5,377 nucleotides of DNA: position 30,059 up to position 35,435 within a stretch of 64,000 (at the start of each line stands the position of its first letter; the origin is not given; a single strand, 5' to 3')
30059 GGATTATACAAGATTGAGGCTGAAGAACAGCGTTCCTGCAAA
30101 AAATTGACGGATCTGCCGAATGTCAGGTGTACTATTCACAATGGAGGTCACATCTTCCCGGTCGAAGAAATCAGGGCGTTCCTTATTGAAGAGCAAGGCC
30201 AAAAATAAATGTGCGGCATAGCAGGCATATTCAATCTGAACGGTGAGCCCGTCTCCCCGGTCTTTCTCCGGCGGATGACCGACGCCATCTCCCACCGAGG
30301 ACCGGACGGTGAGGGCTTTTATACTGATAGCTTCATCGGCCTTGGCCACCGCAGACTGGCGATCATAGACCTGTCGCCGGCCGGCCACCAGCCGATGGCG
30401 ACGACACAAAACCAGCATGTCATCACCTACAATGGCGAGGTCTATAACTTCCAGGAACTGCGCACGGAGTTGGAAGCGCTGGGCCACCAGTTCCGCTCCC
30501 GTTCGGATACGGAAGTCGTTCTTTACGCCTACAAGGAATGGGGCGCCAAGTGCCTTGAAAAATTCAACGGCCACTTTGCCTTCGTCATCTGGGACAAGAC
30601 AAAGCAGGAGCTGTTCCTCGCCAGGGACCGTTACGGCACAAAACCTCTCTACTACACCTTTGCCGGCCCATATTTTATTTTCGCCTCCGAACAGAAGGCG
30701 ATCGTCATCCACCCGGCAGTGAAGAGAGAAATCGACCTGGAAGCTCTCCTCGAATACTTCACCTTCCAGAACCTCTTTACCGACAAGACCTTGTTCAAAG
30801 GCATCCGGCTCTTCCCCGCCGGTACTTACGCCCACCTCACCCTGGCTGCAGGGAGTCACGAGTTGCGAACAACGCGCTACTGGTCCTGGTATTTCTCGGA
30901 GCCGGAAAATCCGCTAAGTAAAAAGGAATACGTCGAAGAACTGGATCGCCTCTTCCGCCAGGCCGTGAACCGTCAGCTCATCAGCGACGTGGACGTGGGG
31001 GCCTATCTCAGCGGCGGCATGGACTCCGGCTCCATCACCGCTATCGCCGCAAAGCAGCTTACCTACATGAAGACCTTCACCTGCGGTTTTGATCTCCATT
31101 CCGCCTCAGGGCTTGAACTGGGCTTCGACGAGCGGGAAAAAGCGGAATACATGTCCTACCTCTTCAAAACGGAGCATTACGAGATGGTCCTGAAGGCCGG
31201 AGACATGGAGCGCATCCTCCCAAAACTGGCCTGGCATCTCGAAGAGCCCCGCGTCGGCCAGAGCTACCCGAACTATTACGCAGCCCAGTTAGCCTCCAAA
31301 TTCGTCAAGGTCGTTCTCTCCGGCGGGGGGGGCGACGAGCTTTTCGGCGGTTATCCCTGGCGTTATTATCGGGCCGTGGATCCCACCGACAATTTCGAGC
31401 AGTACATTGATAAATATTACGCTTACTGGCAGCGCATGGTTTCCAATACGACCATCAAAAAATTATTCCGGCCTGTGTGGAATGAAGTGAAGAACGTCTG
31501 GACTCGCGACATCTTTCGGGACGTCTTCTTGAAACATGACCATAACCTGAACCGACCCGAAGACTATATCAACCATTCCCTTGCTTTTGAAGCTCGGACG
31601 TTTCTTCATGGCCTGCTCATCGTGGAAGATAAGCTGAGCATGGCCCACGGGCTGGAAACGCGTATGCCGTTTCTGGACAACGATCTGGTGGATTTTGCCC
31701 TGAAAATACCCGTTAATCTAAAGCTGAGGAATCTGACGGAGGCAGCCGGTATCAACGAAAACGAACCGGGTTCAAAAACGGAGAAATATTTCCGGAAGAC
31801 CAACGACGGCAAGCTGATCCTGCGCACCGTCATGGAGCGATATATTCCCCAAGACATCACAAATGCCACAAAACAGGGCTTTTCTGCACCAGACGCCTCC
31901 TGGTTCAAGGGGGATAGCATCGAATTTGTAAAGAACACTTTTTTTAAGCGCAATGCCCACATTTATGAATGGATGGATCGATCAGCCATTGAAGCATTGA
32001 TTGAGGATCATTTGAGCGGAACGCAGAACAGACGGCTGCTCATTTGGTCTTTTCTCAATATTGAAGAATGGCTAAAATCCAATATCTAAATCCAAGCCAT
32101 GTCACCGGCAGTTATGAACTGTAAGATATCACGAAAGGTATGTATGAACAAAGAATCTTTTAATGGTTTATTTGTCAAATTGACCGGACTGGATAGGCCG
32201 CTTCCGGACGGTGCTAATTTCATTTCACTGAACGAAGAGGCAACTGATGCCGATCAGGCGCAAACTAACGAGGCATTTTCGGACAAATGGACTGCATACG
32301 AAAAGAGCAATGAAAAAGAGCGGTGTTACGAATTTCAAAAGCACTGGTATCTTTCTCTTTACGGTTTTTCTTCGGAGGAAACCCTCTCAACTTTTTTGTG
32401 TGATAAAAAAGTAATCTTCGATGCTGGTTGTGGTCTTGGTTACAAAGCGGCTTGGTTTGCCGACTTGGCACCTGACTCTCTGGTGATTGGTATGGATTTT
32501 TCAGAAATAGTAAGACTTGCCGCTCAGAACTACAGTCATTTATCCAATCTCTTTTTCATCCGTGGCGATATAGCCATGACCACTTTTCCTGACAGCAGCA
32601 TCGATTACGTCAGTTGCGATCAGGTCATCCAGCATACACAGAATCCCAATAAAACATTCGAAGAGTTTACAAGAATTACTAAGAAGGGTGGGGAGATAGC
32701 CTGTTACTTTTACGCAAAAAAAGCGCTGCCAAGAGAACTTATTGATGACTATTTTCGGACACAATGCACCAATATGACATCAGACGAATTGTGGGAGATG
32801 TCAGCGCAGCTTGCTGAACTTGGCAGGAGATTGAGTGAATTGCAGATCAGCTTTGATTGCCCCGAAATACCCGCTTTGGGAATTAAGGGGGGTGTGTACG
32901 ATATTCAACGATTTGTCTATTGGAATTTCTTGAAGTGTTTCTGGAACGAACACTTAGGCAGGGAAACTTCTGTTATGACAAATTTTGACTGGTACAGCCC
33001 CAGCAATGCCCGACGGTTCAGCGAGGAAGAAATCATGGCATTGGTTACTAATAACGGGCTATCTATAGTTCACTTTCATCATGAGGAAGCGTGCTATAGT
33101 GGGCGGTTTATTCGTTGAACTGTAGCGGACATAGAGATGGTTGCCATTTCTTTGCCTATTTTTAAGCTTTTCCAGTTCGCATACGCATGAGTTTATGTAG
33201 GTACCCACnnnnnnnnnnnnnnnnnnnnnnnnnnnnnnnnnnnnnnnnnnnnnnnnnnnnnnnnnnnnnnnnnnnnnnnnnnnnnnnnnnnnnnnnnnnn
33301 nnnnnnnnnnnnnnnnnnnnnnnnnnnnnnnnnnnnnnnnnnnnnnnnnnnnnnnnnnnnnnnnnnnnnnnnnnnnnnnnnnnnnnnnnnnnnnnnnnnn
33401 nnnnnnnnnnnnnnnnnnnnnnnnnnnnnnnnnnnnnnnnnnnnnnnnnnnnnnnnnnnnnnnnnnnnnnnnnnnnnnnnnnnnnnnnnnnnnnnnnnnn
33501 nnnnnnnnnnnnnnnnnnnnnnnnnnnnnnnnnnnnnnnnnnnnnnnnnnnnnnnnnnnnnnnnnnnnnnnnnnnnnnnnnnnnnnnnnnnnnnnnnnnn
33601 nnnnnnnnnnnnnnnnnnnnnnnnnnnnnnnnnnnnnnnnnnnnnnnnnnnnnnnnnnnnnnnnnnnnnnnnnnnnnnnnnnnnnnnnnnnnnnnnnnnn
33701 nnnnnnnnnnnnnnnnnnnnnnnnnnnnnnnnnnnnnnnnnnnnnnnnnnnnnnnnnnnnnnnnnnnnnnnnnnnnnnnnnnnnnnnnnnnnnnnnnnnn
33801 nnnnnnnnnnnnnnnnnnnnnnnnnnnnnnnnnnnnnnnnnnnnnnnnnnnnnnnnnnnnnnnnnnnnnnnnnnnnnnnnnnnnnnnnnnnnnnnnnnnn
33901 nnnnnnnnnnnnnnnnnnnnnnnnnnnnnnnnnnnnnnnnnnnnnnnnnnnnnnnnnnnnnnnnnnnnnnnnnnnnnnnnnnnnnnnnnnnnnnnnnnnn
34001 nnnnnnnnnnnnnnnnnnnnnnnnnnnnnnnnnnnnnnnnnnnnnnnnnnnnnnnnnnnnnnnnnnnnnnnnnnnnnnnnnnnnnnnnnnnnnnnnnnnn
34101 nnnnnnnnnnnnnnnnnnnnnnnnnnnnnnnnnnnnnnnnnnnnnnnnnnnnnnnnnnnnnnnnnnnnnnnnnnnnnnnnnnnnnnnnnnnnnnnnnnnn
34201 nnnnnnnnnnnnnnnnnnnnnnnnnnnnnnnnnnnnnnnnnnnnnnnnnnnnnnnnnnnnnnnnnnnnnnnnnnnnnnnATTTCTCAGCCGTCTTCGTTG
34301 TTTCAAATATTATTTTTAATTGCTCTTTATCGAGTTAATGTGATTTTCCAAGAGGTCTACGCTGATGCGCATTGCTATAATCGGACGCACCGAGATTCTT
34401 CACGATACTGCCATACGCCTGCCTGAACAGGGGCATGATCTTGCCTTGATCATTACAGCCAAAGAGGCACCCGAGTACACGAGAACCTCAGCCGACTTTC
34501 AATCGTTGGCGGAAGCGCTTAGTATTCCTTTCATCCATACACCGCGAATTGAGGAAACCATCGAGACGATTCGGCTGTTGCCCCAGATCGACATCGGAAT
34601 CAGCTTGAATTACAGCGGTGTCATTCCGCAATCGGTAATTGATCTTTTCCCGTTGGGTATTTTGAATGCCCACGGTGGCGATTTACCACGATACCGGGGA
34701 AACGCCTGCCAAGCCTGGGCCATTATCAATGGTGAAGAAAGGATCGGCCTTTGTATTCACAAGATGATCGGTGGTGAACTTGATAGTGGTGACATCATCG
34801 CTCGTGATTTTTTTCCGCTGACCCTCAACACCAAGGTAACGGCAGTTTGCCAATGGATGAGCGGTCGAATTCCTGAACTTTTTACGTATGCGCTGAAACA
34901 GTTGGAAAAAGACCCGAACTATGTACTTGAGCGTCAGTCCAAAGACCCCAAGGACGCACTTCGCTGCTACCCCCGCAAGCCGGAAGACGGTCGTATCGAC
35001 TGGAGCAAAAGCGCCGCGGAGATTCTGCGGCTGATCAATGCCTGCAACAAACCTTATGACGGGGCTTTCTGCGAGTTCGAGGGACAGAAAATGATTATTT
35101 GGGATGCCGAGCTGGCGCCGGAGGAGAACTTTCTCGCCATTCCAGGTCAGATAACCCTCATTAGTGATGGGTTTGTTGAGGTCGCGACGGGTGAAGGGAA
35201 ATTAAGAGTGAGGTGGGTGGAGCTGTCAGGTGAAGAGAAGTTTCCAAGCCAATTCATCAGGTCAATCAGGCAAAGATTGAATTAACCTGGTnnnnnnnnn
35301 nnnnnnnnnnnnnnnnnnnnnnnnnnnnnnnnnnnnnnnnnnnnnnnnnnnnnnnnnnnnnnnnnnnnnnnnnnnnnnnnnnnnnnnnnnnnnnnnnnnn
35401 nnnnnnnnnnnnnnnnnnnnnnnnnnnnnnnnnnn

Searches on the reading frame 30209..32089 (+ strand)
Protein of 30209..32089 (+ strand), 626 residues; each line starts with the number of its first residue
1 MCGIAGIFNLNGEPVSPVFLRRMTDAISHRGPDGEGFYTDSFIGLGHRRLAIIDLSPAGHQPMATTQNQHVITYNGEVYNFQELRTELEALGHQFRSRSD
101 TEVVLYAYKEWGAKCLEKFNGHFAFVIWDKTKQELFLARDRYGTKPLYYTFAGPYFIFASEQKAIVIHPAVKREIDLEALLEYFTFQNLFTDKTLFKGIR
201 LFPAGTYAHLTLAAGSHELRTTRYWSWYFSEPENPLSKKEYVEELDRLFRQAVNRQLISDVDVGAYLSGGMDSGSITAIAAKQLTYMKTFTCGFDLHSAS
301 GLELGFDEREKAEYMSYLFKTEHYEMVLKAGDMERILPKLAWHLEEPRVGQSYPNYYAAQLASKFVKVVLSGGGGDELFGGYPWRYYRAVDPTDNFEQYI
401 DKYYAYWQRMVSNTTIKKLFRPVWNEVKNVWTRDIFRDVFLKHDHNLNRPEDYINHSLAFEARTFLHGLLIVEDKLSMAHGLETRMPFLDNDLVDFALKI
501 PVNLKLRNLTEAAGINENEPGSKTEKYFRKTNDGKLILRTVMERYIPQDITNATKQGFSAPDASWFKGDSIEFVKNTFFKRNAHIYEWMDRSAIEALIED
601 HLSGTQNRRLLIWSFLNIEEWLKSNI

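Call 57: search_protein_families(library=pfam, proteins=[window:30209-32089:+], max_evalue=0.00001)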
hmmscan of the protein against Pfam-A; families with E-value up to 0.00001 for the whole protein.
window:30209-32089:+ (626 aa): 4 families
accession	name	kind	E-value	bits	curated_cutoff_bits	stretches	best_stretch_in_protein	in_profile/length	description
PF00733.27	Asn_synthase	-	9.2e-92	308.8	21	1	244-623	1-354/354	Asparagine synthase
PF13522.11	GATase_6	-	1.7e-48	164.3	27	1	32-161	1-130/130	Glutamine amidotransferase domain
PF13537.11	GATase_7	-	1.1e-47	161.6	25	1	47-165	1-121/123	Glutamine amidotransferase domain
PF12481.13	DUF3700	-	2.7e-06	27.5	27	1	114-166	124-176/228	Aluminium induced protein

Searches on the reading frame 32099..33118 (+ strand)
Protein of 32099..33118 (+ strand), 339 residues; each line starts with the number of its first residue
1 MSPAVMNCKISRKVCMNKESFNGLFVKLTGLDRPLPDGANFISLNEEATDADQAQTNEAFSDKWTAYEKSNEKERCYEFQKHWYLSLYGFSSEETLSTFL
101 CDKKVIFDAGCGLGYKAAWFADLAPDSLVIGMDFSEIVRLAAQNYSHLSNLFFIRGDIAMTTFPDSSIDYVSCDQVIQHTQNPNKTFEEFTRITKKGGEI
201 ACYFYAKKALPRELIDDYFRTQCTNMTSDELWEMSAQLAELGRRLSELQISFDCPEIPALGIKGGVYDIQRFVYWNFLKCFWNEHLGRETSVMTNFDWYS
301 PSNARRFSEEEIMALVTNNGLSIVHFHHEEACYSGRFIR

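Call 57: search_protein_families(library=pfam, proteins=[window:32099-33118:+], max_evalue=0.00001)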
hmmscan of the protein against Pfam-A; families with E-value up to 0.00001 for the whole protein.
window:32099-33118:+ (339 aa): 5 families
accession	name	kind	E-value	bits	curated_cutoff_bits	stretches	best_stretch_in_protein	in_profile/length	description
PF08241.18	Methyltransf_11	-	3.5e-17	63.3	21.2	1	108-201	2-94/95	Methyltransferase domain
PF13847.12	Methyltransf_31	-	1.1e-15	58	27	1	103-221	4-129/145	Methyltransferase domain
PF13649.12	Methyltransf_25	-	5.4e-14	53.1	27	1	106-198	1-97/97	Methyltransferase domain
PF08242.18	Methyltransf_12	-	1.8e-09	38.7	30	1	108-199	2-97/98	Methyltransferase domain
PF13489.12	Methyltransf_23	-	7.2e-08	32.8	27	1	102-202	22-116/164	Methyltransferase domain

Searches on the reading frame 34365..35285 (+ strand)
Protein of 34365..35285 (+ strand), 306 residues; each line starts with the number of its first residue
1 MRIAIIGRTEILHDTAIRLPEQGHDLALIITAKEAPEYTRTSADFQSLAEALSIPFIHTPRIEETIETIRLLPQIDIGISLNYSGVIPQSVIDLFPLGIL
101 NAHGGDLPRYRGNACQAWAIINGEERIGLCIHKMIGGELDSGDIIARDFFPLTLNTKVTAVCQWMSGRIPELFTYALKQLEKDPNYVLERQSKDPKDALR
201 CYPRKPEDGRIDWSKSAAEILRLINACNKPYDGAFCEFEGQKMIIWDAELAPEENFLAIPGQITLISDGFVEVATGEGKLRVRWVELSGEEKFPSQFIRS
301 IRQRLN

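Call 57: search_protein_families(library=pfam, proteins=[window:34365-35285:+], max_evalue=0.00001)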
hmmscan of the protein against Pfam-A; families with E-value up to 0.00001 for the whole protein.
window:34365-35285:+ (306 aa): 2 families
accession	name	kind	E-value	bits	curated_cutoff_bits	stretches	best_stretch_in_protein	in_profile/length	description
PF02911.23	Formyl_trans_C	-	3.2e-18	66.2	21.1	1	205-294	3-91/100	Formyl transferase, C-terminal domain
PF00551.24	Formyl_trans_N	-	2e-16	60.7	26.1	1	1-155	1-159/181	Formyl transferase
